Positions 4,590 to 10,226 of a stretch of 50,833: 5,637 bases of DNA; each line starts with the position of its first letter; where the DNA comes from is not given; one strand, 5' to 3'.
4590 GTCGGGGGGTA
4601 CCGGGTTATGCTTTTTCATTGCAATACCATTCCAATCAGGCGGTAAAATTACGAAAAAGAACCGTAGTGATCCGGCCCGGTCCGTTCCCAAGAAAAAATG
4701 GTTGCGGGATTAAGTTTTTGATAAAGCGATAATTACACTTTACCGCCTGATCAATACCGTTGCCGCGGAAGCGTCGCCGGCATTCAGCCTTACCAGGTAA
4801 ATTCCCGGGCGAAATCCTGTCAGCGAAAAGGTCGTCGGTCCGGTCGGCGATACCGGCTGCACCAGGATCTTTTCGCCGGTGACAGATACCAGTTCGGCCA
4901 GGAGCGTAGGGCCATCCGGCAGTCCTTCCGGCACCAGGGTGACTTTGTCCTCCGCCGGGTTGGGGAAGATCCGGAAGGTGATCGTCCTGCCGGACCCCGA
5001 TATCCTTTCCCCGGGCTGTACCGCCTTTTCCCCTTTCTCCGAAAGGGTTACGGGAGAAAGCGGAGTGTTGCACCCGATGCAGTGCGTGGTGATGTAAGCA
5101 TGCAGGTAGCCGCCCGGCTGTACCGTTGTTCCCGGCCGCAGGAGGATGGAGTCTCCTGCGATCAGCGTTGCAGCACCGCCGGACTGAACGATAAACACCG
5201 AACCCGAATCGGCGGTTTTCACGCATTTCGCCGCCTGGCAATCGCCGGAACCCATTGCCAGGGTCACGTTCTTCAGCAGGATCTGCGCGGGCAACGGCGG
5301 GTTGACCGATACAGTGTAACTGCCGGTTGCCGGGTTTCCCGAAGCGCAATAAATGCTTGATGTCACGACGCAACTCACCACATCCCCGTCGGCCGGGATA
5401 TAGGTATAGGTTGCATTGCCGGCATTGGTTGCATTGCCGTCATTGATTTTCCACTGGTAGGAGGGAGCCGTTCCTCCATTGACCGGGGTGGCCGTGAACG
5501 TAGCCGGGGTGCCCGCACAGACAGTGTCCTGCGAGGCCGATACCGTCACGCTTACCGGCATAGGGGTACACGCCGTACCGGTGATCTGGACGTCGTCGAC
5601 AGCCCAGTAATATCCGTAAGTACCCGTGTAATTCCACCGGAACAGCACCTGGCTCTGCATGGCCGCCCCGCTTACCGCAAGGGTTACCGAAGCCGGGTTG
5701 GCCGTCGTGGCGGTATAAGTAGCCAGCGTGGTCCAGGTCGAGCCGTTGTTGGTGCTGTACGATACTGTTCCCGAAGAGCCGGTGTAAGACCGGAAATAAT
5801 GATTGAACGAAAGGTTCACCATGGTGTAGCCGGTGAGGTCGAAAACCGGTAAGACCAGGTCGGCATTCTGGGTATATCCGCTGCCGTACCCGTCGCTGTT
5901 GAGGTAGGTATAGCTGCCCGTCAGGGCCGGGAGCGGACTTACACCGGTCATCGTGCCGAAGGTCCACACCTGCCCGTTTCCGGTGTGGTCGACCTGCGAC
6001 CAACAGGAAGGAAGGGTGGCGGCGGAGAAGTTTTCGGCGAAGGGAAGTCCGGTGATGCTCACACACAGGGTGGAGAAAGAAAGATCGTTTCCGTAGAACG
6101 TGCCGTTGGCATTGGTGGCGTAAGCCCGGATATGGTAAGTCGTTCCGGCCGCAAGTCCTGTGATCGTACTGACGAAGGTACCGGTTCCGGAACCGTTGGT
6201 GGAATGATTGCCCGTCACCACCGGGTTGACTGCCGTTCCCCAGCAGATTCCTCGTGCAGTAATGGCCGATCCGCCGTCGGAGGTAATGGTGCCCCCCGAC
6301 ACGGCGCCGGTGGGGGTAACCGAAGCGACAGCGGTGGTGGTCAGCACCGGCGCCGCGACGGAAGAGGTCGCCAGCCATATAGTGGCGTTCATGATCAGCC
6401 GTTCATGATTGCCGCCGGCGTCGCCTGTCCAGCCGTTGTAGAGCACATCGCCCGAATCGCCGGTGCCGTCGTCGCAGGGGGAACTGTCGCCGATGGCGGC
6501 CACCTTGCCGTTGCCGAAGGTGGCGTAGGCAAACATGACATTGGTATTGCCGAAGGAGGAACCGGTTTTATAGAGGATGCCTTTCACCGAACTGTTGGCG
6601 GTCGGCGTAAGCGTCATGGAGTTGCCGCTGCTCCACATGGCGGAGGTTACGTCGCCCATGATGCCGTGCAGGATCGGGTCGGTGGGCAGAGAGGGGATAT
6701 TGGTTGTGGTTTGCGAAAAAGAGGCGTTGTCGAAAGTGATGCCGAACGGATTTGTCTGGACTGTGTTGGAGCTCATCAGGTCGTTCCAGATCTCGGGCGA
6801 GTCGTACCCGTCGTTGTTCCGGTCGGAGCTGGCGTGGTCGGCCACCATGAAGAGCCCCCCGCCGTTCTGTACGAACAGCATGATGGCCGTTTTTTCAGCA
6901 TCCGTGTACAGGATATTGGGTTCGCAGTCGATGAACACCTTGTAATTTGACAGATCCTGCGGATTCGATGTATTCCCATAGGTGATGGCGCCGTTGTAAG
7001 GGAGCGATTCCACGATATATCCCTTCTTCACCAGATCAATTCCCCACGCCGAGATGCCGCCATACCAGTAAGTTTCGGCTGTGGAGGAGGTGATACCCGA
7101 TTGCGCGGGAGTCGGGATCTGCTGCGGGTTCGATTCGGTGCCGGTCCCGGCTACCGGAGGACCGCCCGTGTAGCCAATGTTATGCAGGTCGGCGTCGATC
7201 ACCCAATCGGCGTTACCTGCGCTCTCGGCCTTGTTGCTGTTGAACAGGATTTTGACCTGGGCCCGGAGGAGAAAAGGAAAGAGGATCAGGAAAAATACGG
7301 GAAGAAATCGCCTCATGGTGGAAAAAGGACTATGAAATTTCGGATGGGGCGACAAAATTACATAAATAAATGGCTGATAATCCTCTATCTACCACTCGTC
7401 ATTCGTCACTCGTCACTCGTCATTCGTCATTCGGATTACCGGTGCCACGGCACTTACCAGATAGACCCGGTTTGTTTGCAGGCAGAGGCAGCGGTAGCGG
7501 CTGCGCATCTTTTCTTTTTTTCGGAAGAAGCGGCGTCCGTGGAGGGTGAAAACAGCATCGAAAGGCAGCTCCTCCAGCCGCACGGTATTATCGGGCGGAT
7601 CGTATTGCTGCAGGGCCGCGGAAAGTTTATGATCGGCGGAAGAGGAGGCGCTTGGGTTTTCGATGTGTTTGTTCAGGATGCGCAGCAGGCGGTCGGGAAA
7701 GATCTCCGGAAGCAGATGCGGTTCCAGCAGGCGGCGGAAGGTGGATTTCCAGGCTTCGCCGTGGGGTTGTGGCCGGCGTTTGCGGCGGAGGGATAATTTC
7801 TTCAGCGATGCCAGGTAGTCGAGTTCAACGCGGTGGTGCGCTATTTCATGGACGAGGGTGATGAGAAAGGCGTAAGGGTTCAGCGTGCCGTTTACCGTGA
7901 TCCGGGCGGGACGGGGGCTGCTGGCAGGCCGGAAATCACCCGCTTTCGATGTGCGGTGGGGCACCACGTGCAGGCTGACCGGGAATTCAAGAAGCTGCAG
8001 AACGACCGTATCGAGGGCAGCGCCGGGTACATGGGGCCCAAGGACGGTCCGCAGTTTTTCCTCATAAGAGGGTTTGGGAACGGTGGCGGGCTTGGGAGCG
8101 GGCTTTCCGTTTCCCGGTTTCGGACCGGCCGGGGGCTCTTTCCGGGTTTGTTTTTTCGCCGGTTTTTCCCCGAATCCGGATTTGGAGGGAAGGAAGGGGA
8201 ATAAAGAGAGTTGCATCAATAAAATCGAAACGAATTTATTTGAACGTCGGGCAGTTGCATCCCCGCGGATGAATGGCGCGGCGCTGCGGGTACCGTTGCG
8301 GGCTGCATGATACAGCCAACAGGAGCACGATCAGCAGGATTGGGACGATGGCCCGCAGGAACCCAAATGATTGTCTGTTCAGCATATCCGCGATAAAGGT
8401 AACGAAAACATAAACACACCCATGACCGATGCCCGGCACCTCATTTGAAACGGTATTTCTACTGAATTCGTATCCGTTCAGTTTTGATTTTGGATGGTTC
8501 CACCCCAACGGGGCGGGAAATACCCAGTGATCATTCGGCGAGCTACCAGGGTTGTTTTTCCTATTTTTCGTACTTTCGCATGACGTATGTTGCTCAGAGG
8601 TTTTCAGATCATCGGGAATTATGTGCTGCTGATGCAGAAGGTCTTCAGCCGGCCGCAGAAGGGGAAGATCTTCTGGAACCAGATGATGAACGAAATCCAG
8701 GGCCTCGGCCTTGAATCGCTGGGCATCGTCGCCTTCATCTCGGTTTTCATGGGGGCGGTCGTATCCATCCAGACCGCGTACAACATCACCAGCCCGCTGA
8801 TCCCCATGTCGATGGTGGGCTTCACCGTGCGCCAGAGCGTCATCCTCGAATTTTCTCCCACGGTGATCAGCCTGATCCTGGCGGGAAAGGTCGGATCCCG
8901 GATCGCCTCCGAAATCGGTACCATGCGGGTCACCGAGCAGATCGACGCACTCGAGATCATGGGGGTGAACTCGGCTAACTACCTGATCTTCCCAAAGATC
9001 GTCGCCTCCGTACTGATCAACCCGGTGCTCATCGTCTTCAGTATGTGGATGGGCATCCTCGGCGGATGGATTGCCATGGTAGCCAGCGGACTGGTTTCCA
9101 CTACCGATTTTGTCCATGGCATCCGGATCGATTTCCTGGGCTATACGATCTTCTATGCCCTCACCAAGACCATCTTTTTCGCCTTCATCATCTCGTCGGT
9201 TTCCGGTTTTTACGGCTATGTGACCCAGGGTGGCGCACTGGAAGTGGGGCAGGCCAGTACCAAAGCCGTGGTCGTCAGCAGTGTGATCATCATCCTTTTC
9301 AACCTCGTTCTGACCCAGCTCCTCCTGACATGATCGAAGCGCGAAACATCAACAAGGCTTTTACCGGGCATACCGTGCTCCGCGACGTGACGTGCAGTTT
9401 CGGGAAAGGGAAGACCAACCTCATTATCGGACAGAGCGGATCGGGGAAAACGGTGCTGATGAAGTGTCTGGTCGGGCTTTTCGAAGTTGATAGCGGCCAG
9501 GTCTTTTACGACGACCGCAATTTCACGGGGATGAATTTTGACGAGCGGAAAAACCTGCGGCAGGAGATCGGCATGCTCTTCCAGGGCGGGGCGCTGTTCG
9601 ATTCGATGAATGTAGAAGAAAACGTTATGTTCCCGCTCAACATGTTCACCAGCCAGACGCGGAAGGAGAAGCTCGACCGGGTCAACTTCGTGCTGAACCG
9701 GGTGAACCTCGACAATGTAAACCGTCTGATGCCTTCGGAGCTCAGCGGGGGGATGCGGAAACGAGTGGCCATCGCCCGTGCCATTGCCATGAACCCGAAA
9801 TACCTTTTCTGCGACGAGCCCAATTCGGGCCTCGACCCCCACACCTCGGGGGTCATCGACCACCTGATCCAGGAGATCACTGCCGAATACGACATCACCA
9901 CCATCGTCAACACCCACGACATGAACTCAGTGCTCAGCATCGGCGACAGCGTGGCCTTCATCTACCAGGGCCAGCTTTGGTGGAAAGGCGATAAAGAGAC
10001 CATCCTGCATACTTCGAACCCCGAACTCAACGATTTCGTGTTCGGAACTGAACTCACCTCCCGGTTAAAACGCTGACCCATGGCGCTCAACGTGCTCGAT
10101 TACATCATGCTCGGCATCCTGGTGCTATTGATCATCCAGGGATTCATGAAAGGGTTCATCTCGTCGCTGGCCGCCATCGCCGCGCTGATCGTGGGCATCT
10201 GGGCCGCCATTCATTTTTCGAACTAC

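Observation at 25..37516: Window-wide family of phase-locked 7-8-nt tandem-repeat tracts filling intergenic spacers (STRR-like) in a Bacteroidota-type genome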

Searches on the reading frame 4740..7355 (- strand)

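Call 12: search_protein_families(library=pfam, proteins=[window:4740-7355:-])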
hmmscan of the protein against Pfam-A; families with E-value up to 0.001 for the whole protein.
window:4740-7355:- (871 aa): 3 families
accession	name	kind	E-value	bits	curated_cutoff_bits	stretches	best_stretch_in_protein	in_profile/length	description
PF21471.3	Reelin_subrepeat-B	-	2.5e-08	34.2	27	1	530-591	61-126/127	Reelin subrepeat B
PF18962.6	Por_Secre_tail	-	4.4e-05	24.1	27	1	796-864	1-69/75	Secretion system C-terminal sorting domain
PF18911.6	PKD_4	-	0.00011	22.6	27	0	607-652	9-56/85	PKD domain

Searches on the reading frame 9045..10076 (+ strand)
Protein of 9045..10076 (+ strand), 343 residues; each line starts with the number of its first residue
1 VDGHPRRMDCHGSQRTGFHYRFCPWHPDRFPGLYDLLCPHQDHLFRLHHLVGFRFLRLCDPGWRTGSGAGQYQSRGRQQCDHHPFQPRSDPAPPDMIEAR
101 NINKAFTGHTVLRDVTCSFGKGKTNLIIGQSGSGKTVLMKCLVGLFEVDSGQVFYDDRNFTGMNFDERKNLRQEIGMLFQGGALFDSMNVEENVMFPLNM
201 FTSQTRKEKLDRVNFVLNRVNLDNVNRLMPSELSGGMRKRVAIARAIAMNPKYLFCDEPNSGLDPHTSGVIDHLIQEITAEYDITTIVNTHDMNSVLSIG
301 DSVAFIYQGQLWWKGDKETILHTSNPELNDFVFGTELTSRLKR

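Call 12: search_protein_families(library=pfam, proteins=[window:9045-10076:+])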
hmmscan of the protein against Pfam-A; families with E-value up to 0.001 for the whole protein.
window:9045-10076:+ (343 aa): 4 families
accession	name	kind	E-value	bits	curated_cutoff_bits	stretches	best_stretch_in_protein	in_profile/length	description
PF00005.33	ABC_tran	-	1.8e-31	110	25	1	112-260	1-136/137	ABC transporter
PF13304.12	AAA_21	-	3.8e-08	34.2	27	0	125-160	2-39/304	AAA domain, putative AbiEii toxin, Type IV TA system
PF02463.25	SMC_N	-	0.00013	22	40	1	122-295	24-201/220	RecF/RecN/SMC N terminal domain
PF13401.12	AAA_22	-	0.00068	20.4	27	0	126-183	9-62/130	AAA domain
